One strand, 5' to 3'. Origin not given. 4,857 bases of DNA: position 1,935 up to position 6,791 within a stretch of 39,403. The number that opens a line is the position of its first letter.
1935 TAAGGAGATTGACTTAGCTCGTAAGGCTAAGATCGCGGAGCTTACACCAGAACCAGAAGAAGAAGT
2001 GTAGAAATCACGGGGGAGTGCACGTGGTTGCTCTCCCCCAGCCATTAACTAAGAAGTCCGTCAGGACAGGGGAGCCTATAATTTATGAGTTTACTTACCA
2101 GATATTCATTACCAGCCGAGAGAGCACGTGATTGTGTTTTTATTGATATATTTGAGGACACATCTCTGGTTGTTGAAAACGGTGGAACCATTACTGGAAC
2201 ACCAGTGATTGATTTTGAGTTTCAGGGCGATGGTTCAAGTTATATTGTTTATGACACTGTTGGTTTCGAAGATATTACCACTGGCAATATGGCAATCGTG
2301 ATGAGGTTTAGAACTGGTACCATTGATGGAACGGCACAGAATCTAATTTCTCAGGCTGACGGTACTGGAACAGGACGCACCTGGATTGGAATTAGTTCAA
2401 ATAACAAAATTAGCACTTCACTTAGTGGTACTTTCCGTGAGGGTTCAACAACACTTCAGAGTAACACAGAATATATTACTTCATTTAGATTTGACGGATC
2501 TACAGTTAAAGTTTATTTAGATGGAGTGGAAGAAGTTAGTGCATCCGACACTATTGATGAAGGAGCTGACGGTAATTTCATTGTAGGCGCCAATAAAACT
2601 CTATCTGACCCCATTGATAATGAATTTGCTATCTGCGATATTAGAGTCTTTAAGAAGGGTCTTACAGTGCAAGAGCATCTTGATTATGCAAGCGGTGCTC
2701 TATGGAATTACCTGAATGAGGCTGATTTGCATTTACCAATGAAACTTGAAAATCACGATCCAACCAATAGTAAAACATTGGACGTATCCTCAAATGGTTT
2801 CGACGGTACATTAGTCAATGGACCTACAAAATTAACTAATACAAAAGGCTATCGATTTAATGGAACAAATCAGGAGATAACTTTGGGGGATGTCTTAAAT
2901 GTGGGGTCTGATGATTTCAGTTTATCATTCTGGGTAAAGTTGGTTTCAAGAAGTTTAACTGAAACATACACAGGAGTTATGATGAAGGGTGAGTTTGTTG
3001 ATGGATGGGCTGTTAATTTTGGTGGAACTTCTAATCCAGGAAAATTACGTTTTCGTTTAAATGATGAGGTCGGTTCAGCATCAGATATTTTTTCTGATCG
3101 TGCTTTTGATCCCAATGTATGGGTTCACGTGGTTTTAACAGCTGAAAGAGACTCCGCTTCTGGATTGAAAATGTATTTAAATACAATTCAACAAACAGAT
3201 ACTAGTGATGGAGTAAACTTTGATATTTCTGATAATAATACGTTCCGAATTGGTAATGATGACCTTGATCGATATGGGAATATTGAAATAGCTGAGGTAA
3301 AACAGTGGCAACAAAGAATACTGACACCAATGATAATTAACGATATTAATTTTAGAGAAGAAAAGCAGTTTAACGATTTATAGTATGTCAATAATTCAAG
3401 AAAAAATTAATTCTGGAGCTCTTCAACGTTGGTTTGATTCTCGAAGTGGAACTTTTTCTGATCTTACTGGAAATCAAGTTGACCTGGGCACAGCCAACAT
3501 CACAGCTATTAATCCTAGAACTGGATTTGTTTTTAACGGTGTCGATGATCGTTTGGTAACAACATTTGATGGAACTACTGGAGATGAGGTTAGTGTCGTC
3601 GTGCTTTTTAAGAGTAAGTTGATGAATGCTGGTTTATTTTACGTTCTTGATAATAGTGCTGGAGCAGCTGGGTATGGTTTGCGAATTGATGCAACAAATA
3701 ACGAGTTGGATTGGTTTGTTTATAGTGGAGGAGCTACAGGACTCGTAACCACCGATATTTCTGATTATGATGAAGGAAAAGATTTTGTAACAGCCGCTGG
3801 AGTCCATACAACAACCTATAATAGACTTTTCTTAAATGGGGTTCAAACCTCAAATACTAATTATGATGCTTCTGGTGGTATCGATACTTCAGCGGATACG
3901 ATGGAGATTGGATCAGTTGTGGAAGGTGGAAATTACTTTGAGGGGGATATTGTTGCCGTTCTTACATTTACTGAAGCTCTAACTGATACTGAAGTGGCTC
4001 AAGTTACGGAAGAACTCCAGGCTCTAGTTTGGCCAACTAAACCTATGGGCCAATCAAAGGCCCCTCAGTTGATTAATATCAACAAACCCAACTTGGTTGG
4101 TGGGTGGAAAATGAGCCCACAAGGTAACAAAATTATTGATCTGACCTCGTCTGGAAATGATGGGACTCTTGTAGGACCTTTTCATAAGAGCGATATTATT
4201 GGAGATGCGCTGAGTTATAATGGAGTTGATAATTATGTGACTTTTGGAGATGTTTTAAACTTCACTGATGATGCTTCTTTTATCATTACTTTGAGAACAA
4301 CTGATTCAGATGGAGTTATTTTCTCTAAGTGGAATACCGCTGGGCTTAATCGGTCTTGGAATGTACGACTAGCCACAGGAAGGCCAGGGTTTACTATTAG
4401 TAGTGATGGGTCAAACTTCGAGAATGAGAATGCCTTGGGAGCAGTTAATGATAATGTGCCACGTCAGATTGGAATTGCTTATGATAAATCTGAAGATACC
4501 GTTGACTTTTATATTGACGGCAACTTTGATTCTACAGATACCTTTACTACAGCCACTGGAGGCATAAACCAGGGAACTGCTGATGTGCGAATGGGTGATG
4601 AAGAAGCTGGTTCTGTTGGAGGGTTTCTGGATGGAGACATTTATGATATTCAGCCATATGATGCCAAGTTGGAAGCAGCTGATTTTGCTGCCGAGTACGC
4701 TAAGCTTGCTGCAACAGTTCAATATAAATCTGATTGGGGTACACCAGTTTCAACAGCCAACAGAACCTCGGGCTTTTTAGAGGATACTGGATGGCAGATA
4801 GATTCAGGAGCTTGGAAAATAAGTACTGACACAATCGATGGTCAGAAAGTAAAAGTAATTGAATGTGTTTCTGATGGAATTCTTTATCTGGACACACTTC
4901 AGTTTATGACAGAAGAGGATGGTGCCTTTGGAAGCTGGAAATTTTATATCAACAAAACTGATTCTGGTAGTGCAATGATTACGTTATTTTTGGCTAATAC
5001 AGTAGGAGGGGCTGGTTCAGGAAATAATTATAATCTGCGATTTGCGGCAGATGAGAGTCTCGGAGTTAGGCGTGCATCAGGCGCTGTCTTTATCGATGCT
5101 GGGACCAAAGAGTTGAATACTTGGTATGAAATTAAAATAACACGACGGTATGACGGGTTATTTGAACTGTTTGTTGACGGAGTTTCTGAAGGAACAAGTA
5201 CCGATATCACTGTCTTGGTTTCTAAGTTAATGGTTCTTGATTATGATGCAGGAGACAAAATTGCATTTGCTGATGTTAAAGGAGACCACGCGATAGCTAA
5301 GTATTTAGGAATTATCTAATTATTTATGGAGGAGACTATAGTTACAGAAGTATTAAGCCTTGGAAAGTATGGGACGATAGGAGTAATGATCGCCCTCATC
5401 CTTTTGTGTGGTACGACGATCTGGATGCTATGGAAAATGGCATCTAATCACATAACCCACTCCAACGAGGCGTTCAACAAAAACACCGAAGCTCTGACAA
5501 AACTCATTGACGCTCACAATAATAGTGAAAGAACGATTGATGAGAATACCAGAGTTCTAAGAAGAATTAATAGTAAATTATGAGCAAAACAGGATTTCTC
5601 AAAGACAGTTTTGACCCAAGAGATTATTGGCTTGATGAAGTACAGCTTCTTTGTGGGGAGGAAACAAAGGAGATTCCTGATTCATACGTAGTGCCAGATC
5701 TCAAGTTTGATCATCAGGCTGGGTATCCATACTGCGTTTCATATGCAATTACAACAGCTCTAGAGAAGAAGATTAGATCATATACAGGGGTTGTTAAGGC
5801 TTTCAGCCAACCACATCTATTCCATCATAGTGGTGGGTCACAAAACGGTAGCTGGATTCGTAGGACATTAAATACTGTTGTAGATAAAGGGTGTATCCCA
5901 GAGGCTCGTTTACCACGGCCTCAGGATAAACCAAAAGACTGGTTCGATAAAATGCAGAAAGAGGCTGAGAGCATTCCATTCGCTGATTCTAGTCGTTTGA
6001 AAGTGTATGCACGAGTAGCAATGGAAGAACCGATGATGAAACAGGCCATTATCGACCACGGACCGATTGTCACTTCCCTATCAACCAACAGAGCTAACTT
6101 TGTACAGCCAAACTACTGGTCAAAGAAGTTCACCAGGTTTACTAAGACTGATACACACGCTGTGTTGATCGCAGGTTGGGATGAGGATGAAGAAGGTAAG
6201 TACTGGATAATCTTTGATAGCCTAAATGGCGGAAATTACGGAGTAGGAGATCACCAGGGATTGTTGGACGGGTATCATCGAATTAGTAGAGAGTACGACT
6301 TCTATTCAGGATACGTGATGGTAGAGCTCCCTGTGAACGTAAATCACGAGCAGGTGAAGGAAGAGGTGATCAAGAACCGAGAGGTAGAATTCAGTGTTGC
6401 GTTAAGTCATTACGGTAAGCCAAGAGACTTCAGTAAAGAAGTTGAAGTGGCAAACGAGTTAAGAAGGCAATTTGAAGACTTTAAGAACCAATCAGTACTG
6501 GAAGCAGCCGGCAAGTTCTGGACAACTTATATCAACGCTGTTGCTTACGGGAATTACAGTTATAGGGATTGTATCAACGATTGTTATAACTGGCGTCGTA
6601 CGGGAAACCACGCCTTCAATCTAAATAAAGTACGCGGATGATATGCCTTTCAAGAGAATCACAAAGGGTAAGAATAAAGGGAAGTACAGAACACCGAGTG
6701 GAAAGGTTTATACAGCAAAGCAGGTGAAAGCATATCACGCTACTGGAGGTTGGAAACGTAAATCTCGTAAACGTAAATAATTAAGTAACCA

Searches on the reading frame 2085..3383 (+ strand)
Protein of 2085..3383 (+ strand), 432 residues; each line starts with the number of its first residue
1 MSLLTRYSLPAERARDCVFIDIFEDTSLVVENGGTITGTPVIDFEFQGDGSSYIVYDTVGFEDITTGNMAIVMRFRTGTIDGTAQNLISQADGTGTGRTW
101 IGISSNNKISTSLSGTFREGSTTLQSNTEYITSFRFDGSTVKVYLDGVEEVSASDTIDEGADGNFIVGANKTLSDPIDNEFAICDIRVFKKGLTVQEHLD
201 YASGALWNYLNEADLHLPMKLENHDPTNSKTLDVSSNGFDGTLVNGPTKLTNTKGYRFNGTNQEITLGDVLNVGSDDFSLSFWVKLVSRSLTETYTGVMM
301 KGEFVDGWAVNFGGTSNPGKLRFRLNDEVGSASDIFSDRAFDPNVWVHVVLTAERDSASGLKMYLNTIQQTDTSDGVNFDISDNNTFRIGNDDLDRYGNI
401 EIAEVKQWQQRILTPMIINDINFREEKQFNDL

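Call 43: search_protein_families(library=pfam, proteins=[window:2085-3383:+], max_evalue=0.001)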
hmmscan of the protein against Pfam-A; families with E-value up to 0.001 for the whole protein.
window:2085-3383:+ (432 aa): 2 families
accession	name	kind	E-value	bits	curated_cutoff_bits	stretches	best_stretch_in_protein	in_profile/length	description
PF13385.13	Laminin_G_3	-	4e-25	89.2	27.6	2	259-409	1-142/151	Concanavalin A-like lectin/glucanases superfamily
PF07953.20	Toxin_R_bind_N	-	3.4e-07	30.6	23.8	1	251-392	25-172/191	Clostridium neurotoxin, N-terminal receptor binding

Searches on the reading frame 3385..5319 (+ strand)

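Call 43: search_protein_families(library=pfam, proteins=[window:3385-5319:+], max_evalue=0.001)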
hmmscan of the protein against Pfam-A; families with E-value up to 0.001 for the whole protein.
window:3385-5319:+ (644 aa): 1 family
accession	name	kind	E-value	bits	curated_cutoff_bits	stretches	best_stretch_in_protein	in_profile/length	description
PF13385.13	Laminin_G_3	-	3.4e-18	66.7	27.6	3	86-205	38-151/151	Concanavalin A-like lectin/glucanases superfamily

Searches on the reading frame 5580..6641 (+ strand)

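Call 43: search_protein_families(library=pfam, proteins=[window:5580-6641:+], max_evalue=0.001)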
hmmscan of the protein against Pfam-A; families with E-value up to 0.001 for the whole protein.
window:5580-6641:+ (353 aa): 1 family
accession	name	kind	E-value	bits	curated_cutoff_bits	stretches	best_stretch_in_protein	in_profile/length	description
PF00112.29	Peptidase_C1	-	1.1e-08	35.8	20.7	1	52-238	26-205/220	Papain family cysteine protease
